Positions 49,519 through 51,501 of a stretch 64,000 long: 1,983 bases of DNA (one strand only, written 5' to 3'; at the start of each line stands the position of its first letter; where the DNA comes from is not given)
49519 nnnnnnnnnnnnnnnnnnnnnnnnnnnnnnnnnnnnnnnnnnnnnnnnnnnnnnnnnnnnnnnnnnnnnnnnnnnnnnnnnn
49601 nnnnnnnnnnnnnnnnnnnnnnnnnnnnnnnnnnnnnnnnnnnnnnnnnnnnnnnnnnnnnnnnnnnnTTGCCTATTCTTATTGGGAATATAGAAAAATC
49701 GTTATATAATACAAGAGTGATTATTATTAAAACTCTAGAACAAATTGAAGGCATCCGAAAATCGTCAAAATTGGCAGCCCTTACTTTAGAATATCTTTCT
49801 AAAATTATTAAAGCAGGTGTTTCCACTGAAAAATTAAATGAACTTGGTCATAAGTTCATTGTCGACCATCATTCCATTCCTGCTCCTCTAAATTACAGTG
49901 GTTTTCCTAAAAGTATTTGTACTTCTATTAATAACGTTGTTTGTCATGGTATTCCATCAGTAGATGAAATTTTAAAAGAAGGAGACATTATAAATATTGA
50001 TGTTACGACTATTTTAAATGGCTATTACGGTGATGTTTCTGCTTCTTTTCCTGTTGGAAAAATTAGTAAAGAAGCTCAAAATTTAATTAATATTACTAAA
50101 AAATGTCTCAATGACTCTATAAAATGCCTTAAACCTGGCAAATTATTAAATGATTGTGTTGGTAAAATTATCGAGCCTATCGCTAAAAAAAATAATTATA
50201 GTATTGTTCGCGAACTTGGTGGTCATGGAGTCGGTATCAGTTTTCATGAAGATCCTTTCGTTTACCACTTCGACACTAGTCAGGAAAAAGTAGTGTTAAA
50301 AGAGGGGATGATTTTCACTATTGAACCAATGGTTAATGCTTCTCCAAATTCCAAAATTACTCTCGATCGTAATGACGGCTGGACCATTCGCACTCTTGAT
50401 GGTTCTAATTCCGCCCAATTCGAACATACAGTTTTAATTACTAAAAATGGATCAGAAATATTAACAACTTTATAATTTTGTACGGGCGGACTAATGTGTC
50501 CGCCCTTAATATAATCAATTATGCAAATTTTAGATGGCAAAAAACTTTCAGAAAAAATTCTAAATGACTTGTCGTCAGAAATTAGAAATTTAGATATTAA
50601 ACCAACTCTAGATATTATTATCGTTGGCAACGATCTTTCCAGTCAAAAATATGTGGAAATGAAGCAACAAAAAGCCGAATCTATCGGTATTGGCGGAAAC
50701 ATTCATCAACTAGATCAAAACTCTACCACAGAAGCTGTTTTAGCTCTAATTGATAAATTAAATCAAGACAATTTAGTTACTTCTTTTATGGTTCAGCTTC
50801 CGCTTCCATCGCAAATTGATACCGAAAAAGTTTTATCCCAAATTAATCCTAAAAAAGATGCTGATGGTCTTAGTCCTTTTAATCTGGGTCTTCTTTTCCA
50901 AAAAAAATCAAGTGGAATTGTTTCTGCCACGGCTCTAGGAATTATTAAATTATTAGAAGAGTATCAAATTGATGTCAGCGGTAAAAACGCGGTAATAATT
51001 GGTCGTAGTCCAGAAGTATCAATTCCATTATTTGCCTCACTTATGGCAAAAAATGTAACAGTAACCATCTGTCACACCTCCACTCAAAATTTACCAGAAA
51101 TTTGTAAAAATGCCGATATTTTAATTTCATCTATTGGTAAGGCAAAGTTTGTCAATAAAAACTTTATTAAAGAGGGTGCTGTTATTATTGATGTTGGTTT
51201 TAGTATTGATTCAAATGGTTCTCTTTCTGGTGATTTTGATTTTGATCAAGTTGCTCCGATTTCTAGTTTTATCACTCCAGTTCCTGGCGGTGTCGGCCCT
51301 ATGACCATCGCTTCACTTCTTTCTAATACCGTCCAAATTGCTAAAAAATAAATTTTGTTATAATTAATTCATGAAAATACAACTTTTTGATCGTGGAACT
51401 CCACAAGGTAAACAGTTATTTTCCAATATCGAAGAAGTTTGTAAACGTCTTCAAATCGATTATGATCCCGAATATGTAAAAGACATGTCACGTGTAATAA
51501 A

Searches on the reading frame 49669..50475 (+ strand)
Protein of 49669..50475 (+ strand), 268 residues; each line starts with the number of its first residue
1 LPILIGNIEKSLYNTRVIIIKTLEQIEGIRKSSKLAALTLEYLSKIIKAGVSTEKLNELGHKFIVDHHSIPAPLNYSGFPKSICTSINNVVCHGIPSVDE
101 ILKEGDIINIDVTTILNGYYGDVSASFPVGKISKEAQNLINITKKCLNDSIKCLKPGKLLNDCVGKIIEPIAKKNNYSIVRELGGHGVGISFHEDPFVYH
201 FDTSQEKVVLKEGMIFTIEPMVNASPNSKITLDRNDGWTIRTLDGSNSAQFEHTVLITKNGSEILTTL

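Call 26: search_protein_families(library=pfam, proteins=[window:49669-50475:+], max_evalue=0.00001)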
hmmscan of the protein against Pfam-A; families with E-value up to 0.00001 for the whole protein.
window:49669-50475:+ (268 aa): 1 family
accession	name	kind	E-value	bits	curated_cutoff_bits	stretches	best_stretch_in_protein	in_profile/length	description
PF00557.29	Peptidase_M24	-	1.3e-46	159.4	23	1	27-259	1-208/208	Metallopeptidase family M24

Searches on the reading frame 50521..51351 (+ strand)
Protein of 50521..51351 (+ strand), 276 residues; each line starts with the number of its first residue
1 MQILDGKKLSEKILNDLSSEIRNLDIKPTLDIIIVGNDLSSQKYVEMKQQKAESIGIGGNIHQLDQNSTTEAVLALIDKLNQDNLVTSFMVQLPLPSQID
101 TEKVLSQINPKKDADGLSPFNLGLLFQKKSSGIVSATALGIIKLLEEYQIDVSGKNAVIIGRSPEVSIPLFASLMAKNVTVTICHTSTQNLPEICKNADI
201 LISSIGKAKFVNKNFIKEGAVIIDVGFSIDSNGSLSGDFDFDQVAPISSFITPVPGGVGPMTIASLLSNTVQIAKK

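Call 26: search_protein_families(library=pfam, proteins=[window:50521-51351:+], max_evalue=0.00001)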
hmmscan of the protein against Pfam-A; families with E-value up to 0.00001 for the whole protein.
window:50521-51351:+ (276 aa): 2 families
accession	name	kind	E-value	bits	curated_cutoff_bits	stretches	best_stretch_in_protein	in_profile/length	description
PF02882.25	THF_DHG_CYH_C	-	4.5e-59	198.8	27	1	119-276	2-158/160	Tetrahydrofolate dehydrogenase/cyclohydrolase, NAD(P)-binding domain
PF00763.28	THF_DHG_CYH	-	1.6e-31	109.4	32.8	1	4-115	1-115/115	Tetrahydrofolate dehydrogenase/cyclohydrolase, catalytic domain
